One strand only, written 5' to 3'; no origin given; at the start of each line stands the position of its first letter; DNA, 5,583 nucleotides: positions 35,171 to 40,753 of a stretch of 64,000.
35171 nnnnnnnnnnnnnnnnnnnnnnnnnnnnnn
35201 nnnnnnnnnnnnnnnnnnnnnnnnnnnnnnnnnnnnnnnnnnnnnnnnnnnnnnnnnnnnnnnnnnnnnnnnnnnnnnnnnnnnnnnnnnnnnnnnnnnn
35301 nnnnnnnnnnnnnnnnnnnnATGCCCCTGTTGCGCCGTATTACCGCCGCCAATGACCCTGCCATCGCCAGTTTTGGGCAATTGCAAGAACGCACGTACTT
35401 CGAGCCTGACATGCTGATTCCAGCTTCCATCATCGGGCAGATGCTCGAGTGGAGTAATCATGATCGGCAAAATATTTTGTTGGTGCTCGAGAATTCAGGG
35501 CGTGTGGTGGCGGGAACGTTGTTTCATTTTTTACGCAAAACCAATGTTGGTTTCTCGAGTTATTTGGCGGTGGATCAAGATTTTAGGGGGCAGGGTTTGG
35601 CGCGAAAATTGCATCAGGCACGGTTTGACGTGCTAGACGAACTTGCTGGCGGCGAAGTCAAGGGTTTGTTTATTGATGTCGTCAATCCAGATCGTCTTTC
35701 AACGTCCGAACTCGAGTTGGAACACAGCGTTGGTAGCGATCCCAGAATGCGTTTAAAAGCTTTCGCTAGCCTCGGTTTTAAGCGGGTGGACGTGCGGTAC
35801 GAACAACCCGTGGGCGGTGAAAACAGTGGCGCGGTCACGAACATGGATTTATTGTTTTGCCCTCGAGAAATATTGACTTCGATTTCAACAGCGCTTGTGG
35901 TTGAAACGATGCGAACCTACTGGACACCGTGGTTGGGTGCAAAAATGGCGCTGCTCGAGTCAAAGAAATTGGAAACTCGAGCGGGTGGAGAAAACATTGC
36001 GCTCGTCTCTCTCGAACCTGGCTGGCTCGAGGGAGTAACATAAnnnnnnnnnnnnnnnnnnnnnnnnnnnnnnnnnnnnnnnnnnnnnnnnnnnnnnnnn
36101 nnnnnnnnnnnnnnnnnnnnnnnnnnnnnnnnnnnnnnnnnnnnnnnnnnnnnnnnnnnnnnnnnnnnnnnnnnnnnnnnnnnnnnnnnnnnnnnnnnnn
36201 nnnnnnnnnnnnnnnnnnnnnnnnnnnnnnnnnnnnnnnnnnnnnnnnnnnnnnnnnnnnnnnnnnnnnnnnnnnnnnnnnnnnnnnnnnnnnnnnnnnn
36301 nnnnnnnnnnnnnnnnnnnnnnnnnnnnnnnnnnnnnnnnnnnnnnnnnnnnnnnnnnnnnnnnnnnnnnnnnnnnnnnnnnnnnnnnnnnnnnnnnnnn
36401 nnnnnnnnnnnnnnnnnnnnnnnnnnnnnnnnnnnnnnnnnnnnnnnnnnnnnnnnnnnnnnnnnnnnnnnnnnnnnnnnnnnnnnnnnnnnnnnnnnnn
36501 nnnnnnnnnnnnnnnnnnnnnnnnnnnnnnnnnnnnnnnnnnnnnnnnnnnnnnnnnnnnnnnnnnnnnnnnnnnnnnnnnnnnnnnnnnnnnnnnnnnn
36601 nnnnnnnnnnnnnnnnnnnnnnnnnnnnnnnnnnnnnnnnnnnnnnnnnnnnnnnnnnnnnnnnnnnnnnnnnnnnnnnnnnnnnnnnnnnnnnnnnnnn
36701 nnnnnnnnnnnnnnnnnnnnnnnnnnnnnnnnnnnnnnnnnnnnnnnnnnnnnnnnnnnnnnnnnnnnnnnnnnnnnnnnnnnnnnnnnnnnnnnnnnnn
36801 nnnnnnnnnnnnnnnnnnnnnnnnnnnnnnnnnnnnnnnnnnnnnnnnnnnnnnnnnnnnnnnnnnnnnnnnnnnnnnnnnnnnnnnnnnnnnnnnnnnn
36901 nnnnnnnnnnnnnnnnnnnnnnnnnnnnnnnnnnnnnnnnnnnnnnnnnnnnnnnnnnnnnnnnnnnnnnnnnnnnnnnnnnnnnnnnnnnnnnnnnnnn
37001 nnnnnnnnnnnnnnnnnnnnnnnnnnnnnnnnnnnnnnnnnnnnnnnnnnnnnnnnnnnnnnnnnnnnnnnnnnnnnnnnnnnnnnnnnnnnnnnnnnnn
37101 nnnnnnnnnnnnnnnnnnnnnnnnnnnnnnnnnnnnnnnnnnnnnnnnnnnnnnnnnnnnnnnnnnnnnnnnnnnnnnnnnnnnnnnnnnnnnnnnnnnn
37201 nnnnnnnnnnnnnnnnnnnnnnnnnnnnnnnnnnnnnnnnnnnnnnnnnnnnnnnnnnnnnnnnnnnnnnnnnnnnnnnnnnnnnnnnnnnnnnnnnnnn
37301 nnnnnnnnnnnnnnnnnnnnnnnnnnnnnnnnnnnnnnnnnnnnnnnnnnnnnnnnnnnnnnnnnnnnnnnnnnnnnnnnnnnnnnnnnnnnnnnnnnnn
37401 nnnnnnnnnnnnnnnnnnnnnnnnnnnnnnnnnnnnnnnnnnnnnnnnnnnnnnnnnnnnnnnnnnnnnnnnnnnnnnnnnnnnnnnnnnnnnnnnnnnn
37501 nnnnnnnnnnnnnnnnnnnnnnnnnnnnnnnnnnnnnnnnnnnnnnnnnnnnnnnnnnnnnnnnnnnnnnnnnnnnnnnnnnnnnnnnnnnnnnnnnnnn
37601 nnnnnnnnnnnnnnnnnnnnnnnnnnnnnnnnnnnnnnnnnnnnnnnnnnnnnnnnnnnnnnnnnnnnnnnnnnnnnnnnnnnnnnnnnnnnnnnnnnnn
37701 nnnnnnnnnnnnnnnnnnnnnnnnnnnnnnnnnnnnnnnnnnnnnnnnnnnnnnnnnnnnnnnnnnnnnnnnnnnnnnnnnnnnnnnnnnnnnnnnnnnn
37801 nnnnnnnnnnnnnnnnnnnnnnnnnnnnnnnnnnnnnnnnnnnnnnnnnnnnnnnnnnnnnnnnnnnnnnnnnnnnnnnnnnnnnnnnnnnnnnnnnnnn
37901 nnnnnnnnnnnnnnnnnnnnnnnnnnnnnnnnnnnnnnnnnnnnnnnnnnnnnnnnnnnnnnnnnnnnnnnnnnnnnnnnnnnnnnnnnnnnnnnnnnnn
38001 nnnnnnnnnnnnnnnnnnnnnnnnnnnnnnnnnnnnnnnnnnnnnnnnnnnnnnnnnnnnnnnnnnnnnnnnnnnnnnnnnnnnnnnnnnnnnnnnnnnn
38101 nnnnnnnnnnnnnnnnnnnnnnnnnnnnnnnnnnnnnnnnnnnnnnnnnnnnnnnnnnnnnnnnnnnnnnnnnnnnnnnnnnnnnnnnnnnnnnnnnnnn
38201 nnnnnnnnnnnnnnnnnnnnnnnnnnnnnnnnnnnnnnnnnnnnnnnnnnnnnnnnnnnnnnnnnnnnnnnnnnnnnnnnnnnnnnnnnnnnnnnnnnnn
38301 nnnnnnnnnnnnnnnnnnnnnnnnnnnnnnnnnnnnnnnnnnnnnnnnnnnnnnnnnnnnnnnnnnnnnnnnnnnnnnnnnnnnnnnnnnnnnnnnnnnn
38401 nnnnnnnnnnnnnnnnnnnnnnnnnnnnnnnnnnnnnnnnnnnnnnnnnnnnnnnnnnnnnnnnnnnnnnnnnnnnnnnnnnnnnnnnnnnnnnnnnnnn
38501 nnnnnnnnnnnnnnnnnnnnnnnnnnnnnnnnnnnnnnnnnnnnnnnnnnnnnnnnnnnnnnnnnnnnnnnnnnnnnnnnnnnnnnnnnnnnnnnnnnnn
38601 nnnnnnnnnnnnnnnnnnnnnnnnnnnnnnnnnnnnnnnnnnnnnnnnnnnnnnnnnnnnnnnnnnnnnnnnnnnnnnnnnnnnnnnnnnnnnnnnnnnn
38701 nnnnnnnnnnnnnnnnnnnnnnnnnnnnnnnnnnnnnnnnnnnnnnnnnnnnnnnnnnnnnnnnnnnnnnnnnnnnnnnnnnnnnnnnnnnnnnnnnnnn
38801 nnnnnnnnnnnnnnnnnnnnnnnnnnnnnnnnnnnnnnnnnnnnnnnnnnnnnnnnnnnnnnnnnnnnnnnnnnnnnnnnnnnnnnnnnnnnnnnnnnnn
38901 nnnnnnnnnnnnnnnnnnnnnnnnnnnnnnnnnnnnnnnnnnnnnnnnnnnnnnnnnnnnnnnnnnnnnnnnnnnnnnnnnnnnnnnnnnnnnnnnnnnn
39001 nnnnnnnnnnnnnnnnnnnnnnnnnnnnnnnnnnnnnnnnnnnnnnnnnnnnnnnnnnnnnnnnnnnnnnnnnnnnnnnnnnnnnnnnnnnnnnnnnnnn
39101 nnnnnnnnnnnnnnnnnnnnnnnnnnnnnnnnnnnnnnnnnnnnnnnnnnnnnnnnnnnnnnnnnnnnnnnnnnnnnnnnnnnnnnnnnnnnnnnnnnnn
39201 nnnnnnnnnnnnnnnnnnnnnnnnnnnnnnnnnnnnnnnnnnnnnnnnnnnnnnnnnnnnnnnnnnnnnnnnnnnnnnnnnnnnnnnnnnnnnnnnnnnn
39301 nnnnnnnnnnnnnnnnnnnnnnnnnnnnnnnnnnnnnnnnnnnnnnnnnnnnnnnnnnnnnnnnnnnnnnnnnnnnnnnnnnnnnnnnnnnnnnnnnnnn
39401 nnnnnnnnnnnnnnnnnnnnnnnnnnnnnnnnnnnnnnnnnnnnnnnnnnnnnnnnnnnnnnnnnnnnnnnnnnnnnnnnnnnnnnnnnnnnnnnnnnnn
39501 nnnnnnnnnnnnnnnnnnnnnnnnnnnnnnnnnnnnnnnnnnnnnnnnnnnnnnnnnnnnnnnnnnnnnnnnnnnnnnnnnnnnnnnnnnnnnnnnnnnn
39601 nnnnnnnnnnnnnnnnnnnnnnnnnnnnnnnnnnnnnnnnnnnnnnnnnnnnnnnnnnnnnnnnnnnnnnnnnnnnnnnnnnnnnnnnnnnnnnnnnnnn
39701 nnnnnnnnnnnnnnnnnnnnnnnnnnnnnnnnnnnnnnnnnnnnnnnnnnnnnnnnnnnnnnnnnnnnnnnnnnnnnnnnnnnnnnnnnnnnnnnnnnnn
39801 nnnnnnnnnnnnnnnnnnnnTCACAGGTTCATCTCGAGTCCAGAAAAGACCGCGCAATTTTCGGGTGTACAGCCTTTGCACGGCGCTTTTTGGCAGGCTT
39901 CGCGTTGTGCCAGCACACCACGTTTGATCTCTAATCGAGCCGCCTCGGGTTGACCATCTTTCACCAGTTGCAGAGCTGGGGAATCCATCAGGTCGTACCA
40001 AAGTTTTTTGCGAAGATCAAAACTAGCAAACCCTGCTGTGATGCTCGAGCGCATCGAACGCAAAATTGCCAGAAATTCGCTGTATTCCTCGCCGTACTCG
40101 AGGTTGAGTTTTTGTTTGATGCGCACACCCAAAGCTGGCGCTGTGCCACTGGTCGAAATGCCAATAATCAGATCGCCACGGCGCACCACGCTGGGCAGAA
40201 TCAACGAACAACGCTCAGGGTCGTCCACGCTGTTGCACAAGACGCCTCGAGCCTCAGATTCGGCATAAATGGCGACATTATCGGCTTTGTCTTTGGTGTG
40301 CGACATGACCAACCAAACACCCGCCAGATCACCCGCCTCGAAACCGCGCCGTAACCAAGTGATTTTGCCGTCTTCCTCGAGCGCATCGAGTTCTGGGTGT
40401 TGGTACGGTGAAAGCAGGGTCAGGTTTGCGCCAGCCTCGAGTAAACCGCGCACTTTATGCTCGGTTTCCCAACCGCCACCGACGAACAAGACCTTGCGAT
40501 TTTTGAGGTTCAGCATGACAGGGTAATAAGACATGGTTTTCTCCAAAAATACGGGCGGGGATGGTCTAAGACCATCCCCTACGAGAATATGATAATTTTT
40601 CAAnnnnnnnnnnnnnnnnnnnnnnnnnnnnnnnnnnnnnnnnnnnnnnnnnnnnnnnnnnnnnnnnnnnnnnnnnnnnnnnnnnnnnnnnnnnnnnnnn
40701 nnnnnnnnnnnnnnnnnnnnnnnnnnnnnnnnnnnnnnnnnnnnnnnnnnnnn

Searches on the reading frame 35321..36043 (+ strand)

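Call 59: search_protein_families(library=pfam, proteins=[window:35321-36043:+])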
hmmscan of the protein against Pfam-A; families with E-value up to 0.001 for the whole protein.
window:35321-36043:+ (240 aa): 2 families
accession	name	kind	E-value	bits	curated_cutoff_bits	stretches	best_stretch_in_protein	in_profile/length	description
PF00583.31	Acetyltransf_1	-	5.7e-08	33.5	20.7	1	23-111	9-92/116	Acetyltransferase (GNAT) family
PF13508.13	Acetyltransf_7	-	1.5e-05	25.7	27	1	51-100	3-52/84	Acetyltransferase (GNAT) domain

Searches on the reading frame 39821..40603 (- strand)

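Call 7: search_protein_families(library=pfam, proteins=[window:39821-40603:-])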
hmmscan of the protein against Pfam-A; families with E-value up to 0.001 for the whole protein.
window:39821-40603:- (260 aa): 3 families
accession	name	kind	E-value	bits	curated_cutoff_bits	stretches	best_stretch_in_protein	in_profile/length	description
PF13241.12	NAD_binding_7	-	8.7e-26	91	22.1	1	29-138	1-104/104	Putative NAD(P)-binding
PF10414.14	CysG_dimeriser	-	1.2e-08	35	23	1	174-227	2-55/58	Sirohaem synthase dimerisation region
PF14824.11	Sirohm_synth_M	-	7.8e-05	22.5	25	1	142-166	1-25/28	Sirohaem biosynthesis protein central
